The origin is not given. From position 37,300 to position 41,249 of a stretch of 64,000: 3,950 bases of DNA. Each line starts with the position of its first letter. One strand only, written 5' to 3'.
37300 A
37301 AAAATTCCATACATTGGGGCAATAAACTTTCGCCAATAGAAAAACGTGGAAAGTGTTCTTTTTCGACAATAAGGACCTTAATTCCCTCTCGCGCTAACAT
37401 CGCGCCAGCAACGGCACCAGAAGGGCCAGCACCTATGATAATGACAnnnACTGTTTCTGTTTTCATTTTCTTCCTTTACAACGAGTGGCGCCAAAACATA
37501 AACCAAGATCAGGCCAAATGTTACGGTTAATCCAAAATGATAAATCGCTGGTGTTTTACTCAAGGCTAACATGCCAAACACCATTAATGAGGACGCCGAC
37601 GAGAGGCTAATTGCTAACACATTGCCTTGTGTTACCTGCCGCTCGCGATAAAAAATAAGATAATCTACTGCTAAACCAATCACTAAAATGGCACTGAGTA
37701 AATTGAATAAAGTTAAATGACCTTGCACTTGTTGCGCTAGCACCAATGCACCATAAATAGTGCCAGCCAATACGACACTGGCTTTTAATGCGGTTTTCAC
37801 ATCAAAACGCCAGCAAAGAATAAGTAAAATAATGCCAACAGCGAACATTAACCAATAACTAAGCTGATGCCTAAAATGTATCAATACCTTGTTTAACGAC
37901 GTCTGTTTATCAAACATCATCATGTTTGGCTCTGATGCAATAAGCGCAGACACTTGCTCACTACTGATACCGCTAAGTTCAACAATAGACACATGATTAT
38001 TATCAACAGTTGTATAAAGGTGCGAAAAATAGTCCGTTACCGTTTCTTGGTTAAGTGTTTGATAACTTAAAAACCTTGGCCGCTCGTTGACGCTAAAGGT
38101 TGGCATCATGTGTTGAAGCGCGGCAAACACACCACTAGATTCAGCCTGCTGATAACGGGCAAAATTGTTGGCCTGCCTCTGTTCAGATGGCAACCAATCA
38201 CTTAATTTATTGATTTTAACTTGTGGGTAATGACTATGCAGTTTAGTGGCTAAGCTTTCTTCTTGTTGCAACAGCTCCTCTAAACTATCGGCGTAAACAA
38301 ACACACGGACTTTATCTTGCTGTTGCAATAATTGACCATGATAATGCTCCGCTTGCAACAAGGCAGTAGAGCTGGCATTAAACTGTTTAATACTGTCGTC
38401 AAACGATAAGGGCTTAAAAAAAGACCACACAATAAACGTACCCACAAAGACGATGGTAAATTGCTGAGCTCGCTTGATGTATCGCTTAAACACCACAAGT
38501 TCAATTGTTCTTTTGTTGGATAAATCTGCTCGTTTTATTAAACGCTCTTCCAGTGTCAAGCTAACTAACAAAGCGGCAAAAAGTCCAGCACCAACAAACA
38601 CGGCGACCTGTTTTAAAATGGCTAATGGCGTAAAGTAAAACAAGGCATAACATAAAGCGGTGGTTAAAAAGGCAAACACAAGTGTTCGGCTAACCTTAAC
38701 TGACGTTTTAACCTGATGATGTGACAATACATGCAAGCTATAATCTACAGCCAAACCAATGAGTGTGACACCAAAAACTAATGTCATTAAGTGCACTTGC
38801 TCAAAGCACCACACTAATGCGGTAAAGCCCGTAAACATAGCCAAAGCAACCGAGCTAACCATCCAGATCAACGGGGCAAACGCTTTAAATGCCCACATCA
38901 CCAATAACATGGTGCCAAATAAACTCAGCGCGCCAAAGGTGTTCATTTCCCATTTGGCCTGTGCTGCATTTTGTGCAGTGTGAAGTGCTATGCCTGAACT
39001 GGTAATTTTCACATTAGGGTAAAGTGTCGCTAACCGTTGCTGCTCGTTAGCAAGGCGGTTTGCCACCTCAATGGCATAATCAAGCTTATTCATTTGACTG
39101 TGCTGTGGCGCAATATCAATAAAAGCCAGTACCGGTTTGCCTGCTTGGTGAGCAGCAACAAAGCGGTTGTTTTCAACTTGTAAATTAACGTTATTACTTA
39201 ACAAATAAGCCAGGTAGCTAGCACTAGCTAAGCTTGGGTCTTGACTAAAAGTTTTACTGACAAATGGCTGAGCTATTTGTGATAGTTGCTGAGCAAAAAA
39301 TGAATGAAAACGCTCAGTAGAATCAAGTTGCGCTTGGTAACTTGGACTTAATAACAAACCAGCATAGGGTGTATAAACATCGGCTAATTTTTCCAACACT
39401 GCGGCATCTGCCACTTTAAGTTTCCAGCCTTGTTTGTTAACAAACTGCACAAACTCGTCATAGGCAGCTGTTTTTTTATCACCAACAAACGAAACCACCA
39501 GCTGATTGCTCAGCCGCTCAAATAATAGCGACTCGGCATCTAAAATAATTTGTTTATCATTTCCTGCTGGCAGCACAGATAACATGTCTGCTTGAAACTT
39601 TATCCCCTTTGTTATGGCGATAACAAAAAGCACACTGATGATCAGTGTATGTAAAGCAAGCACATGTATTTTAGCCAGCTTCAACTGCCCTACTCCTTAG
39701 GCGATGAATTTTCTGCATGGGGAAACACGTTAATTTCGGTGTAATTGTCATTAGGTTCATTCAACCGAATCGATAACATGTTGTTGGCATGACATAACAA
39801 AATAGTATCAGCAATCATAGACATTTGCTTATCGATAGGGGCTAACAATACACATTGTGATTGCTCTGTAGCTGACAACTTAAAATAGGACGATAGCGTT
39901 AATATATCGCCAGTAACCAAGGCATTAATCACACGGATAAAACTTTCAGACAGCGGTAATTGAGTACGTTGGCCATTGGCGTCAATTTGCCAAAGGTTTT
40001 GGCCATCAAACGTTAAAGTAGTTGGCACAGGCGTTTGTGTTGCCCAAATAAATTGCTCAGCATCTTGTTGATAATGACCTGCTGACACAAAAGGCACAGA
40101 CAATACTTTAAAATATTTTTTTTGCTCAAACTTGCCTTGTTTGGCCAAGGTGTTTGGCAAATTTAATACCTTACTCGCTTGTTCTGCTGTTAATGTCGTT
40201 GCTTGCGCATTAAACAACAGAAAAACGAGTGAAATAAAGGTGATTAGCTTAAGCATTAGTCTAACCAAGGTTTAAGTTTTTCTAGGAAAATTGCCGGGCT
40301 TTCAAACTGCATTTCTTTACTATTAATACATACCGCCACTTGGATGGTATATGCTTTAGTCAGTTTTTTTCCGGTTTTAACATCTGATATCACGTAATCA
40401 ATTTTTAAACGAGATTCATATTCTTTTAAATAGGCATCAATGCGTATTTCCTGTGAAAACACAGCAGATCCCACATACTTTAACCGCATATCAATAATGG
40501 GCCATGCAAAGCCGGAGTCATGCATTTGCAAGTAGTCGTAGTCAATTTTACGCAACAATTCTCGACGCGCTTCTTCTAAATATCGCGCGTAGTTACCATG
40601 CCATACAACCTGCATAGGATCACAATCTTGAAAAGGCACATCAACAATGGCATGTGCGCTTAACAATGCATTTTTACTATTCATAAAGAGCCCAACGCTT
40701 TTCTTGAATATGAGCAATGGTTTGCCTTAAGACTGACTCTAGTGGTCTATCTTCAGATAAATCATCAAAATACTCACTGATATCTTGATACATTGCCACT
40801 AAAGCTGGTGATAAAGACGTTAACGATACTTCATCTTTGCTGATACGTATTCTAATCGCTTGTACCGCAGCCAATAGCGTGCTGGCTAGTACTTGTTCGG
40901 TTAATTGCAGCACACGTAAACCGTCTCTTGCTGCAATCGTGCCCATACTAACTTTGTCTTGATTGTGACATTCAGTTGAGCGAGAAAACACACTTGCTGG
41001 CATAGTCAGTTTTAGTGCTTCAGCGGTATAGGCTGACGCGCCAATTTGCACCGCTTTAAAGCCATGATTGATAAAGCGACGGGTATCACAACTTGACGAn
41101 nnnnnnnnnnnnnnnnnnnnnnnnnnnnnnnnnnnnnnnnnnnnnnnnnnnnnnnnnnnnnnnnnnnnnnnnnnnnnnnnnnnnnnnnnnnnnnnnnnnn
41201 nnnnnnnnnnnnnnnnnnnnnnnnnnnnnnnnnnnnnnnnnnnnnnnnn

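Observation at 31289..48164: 17-kb aryl-polyene / xanthomonadin / flexirubin-like pigment operon with a flavin-dependent halogenase and an aromatic ammonia-lyase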

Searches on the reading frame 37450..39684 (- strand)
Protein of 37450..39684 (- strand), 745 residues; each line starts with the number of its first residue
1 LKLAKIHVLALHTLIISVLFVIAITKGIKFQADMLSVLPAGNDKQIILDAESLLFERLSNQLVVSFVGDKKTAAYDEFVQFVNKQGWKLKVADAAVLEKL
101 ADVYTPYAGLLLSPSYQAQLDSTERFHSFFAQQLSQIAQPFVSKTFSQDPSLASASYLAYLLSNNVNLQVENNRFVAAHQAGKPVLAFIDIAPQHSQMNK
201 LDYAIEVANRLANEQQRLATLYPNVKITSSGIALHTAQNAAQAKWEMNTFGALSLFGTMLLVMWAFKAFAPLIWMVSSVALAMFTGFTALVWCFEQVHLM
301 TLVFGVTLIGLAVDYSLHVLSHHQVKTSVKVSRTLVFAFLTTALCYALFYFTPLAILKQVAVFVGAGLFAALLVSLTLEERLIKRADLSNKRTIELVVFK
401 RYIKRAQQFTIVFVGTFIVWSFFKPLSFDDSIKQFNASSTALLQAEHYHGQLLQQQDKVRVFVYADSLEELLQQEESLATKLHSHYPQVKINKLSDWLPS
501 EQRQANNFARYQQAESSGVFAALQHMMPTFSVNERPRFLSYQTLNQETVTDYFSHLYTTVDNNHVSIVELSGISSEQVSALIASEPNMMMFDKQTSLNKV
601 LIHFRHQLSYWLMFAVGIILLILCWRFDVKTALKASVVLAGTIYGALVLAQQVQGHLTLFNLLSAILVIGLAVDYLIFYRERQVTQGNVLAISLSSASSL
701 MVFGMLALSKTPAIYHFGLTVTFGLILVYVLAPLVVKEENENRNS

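Call 4: search_protein_families(library=pfam, proteins=[window:37450-39684:-], max_evalue=0.01)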
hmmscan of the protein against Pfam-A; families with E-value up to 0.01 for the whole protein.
window:37450-39684:- (745 aa): 0 families

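Call 7: search_protein_families(library=ncbifam, proteins=[window:37450-39684:-], max_evalue=0.001)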
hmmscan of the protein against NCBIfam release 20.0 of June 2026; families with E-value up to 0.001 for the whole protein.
window:37450-39684:- (745 aa): 1 family
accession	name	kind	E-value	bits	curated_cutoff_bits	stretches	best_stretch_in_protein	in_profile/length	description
TIGR03480.1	HpnN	hypoth_equivalog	0.00011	20.3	751.85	1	173-387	210-424/862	hopanoid biosynthesis associated RND transporter like protein HpnN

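Call 46: search_solved_structures(query=window:37450-39684:-, max_evalue=1)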
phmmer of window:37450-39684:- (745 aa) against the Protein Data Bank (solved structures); distinct sequences matched with E-value up to 1: 3.
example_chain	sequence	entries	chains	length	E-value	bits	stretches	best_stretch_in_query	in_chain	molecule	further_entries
5khn_B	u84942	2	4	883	0.13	13.9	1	262-384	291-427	RND transporter | Putative RND superfamily efflux pump membrane protein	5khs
9u9i_B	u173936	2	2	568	0.59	11.8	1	451-558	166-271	AP-4 complex subunit beta-1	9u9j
9u9r_B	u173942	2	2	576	0.6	11.8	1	451-558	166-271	AP-4 complex subunit beta-1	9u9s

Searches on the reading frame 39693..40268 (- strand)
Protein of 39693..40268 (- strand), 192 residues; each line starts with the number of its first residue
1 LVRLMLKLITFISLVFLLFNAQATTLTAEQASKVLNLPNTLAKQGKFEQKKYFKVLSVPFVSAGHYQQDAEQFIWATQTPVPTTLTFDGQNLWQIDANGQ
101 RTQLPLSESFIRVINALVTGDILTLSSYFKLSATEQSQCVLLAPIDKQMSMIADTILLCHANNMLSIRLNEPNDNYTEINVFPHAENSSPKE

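Call 4: search_protein_families(library=pfam, proteins=[window:39693-40268:-], max_evalue=0.01)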
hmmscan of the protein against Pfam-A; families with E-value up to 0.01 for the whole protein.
window:39693-40268:- (192 aa): 1 family
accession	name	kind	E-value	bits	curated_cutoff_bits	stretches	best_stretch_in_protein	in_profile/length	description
PF03548.22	LolA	-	2.1e-06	28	23.6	1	44-189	7-156/165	Outer membrane lipoprotein carrier protein LolA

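Call 7: search_protein_families(library=ncbifam, proteins=[window:39693-40268:-], max_evalue=0.001)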
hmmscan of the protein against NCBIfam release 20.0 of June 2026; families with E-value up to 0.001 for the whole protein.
window:39693-40268:- (192 aa): 2 families
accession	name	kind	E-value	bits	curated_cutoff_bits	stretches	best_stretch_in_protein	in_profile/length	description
NF053544.1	LolA2_flexi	equivalog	5.9e-13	48.7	125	1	8-181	4-192/208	flexirubin biosynthesis/transport protein LolA2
TIGR00547.2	lolA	equivalog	7.1e-07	28.9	112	1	14-180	7-174/202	outer membrane lipoprotein periplasmic chaperone LolA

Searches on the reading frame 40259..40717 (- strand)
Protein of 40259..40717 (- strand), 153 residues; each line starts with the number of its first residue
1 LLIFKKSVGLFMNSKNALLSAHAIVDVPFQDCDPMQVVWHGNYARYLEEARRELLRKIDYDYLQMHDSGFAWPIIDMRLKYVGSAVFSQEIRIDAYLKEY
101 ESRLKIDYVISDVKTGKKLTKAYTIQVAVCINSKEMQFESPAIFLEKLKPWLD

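Call 4: search_protein_families(library=pfam, proteins=[window:40259-40717:-], max_evalue=0.01)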
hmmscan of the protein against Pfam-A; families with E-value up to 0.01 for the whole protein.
window:40259-40717:- (153 aa): 2 families
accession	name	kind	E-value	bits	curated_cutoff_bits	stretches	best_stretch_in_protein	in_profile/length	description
PF13279.12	4HBT_2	-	7.8e-10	39.7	25.5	1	27-134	1-109/122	Thioesterase-like superfamily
PF03061.28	4HBT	-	0.00012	22.8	20.6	1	36-102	2-61/79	Thioesterase superfamily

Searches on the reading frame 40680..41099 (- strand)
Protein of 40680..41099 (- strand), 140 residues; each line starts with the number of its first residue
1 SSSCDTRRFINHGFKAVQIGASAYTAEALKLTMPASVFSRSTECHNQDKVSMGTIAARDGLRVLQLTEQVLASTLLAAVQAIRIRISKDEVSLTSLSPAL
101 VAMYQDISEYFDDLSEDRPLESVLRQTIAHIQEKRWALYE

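Call 54: search_solved_structures(query=window:40680-41099:-, show_alignments=5, max_evalue=0.001)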
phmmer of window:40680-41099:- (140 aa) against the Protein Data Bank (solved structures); distinct sequences matched with E-value up to 0.001: 30.
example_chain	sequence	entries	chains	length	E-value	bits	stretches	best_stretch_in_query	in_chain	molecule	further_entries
2o78_A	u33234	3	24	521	1.8e-12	50.5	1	10-131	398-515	Putative histidine ammonia-lyase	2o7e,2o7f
2o6y_A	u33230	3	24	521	1.8e-12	50.5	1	10-131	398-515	Putative histidine ammonia-lyase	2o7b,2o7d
3kdy_A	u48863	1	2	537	1.2e-08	38.1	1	10-120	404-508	Histidine ammonia-lyase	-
2ohy_A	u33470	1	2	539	1.3e-08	38.1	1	10-120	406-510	Tyrosine aminomutase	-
2rjr_A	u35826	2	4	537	1.3e-08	38.1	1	10-120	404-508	Tyrosine aminomutase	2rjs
2qve_A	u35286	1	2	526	1.3e-08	38.1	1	10-120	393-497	Tyrosine Aminomutase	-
3kdz_A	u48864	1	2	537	1.3e-08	38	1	10-120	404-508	Histidine ammonia-lyase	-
6v6h_A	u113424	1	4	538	3.8e-07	33.3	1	10-84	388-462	Histidine ammonia-lyase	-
3nz4_A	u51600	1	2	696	9.3e-07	32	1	10-88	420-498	Phenylalanine ammonia-lyase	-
4c6g_A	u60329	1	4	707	1.2e-06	31.7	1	10-88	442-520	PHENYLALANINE AMMONIA-LYASE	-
4c5u_A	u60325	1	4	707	1.2e-06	31.7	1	10-88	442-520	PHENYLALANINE AMMONIA-LYASE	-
2yii_A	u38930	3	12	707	1.2e-06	31.7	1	10-88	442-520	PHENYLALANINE AMMONIA-LYASE | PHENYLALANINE AMINOMUTASE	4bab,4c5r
4c5s_A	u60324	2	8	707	1.2e-06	31.7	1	10-88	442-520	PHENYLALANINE AMMONIA-LYASE | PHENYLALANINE AMINOMUTASE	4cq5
4baa_A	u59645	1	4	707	1.2e-06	31.6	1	10-88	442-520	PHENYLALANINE AMMONIA-LYASE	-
4v2q_A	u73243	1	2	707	1.3e-06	31.6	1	10-88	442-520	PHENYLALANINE AMMONIA-LYASE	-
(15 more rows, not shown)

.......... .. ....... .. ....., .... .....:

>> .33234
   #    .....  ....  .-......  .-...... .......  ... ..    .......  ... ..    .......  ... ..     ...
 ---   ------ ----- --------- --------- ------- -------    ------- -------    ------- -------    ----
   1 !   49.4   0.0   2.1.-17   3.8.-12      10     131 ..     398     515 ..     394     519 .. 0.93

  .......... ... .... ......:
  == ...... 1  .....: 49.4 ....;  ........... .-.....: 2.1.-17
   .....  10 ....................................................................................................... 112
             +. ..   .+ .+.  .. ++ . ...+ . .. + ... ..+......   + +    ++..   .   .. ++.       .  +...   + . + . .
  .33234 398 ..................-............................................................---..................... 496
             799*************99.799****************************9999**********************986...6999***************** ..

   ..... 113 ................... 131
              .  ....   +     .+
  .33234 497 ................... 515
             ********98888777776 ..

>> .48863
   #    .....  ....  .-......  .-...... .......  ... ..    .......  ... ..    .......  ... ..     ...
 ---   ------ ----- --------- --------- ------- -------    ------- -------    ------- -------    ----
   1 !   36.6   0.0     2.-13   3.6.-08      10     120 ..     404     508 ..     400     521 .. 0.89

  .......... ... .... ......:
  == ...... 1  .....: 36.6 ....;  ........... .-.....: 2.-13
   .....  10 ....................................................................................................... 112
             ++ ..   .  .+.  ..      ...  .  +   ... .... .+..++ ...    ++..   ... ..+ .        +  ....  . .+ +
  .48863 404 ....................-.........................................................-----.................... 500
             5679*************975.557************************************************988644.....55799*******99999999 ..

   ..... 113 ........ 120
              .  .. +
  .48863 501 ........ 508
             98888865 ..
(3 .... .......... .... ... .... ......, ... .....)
